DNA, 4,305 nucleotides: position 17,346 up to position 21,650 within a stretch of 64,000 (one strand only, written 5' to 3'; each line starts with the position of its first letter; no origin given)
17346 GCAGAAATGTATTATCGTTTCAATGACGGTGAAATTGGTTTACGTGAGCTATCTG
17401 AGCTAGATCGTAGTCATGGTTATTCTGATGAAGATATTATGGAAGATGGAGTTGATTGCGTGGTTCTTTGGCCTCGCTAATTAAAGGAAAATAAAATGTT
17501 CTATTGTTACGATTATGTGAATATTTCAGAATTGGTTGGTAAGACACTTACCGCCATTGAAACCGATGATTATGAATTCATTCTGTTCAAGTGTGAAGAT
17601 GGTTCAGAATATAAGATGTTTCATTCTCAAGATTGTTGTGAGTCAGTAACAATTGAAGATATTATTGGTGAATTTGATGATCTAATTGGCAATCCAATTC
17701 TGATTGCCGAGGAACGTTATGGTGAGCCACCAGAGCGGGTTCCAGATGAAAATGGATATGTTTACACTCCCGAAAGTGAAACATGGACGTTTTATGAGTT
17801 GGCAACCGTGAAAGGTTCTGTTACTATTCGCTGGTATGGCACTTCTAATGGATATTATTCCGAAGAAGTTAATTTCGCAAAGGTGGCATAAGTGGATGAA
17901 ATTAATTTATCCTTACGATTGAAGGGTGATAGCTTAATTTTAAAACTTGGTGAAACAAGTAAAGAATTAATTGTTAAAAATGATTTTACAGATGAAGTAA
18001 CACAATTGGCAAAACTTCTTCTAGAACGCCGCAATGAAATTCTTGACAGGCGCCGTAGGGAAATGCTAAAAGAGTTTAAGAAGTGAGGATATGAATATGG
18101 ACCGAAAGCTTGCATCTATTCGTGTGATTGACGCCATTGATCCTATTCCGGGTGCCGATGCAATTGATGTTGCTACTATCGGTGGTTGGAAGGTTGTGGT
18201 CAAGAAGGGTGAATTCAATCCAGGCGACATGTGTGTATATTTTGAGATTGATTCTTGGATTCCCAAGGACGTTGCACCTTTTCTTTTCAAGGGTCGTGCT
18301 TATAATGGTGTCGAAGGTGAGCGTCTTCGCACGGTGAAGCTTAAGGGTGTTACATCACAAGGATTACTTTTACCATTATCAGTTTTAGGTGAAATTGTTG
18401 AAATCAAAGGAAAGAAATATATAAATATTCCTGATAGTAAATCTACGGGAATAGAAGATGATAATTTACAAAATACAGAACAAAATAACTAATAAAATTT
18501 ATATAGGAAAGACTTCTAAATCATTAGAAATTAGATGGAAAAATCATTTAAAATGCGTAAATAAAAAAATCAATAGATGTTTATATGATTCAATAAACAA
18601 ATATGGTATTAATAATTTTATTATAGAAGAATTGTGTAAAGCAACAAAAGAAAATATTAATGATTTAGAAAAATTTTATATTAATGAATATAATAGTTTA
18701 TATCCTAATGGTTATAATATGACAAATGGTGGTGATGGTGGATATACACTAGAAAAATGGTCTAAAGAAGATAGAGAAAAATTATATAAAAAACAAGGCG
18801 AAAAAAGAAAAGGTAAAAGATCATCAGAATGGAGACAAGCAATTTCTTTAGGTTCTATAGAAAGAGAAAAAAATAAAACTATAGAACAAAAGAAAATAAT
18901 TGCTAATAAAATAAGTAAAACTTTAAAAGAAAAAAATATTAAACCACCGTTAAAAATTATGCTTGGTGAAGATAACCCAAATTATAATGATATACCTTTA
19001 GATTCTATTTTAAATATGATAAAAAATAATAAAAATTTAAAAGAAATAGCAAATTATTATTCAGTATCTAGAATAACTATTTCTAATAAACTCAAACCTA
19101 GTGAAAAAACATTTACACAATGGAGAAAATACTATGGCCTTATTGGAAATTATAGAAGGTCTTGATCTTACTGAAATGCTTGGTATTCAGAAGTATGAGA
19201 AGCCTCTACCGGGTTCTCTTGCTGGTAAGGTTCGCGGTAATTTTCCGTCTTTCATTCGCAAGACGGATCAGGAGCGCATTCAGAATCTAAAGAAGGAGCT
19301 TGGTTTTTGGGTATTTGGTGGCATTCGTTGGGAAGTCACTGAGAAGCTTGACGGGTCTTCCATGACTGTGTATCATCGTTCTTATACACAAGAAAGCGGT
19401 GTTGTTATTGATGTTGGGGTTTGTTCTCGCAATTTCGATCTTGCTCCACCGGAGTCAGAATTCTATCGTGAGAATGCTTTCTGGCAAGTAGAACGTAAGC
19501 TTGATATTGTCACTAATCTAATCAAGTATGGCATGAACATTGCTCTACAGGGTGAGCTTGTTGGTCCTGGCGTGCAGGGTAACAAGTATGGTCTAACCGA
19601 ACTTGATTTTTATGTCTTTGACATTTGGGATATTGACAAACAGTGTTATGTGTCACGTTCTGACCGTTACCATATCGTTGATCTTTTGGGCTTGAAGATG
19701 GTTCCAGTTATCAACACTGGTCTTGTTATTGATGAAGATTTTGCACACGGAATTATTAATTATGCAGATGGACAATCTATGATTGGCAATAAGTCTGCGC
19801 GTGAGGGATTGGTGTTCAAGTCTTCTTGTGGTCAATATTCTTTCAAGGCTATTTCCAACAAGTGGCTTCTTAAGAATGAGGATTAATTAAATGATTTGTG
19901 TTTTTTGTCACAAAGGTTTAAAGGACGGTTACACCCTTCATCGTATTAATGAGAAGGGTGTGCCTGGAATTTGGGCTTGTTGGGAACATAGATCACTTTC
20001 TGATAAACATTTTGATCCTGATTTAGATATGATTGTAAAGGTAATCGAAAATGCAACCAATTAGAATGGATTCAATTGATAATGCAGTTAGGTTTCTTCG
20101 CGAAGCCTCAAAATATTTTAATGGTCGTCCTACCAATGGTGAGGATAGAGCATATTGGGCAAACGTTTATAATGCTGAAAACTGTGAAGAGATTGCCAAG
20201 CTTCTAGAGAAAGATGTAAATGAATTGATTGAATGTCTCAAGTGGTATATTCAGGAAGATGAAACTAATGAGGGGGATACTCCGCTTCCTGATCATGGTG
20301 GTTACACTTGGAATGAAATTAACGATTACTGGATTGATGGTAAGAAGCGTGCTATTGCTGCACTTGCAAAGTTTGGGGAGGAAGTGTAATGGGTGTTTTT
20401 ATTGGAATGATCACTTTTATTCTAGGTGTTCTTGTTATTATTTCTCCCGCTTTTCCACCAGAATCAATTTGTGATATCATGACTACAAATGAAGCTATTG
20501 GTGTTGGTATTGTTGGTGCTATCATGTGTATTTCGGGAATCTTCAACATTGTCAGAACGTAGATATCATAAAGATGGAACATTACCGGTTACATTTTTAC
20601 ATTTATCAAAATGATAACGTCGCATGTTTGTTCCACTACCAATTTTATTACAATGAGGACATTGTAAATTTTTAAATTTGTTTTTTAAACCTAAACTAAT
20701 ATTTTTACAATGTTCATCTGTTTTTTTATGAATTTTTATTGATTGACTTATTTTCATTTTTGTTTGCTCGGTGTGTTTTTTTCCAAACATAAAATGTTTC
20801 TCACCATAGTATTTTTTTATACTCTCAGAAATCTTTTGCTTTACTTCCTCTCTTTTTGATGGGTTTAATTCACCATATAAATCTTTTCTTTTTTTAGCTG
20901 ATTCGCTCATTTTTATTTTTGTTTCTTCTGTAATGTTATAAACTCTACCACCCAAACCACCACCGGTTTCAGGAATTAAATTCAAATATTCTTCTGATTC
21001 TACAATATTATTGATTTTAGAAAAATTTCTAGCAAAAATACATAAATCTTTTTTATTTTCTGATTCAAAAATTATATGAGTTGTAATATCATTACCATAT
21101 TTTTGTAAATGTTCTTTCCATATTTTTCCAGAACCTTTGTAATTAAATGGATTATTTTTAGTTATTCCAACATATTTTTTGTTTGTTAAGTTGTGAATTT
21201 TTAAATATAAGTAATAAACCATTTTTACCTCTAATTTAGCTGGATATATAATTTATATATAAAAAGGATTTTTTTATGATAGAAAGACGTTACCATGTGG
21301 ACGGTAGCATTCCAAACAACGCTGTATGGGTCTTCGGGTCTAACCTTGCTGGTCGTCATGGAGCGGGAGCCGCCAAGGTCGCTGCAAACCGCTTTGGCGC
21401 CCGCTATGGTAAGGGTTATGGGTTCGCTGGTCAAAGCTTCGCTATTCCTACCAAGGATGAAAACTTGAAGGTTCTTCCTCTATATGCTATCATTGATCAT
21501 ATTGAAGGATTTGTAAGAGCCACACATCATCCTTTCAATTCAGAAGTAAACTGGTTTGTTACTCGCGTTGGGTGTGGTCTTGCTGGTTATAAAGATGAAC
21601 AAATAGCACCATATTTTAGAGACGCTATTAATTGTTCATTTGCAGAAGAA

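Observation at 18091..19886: RNA ligase gene split into two independently translatable halves by a GIY-YIG homing endonuclease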

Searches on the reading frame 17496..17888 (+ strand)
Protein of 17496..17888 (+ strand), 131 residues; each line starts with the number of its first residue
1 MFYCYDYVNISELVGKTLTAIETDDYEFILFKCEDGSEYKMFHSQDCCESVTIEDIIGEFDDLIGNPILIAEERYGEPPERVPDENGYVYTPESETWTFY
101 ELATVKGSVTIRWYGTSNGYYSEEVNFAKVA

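Call 3: search_protein_families(library=pfam, proteins=[window:17496-17888:+], max_evalue=0.01)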
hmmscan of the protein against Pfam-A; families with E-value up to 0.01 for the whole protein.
window:17496-17888:+ (131 aa): 1 family
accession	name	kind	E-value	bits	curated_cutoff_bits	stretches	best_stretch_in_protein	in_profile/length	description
PF24240.1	DUF7448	-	1.5e-27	96.5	27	1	12-127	2-104/104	Domain of unknown function (DUF7448)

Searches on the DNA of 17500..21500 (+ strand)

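Call 4: search_rna_families(source=window, start=17500, end=21500, threshold=evalue, max_evalue=10)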
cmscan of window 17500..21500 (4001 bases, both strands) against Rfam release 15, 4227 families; matches with E-value up to 10: 4.
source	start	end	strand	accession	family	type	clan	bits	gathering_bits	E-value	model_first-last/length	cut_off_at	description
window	19905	19990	+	RF04024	mir-9571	Gene; miRNA;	-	23.3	100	0.32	1-86/86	no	mir-9571 microRNA precursor family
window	20556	20628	-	RF00281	SNORD47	Gene; snRNA; snoRNA; CD-box;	-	18.8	50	6.2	1-77/77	no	Small nucleolar RNA SNORD47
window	20165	20263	-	RF02109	DLEU2_5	Gene; lncRNA;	-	18.5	40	8.9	1-84/84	no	Deleted in lymphocytic leukemia 2 conserved region 5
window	18174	18255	+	RF02367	Yfr20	Gene; sRNA;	-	18.2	44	6.7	1-89/89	no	Cyanobacterial functional RNA 20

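Call 85: search_rna_families(sources=[L001, L024, L004, L026, L059, L061, L062, L003], threshold=gathering)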
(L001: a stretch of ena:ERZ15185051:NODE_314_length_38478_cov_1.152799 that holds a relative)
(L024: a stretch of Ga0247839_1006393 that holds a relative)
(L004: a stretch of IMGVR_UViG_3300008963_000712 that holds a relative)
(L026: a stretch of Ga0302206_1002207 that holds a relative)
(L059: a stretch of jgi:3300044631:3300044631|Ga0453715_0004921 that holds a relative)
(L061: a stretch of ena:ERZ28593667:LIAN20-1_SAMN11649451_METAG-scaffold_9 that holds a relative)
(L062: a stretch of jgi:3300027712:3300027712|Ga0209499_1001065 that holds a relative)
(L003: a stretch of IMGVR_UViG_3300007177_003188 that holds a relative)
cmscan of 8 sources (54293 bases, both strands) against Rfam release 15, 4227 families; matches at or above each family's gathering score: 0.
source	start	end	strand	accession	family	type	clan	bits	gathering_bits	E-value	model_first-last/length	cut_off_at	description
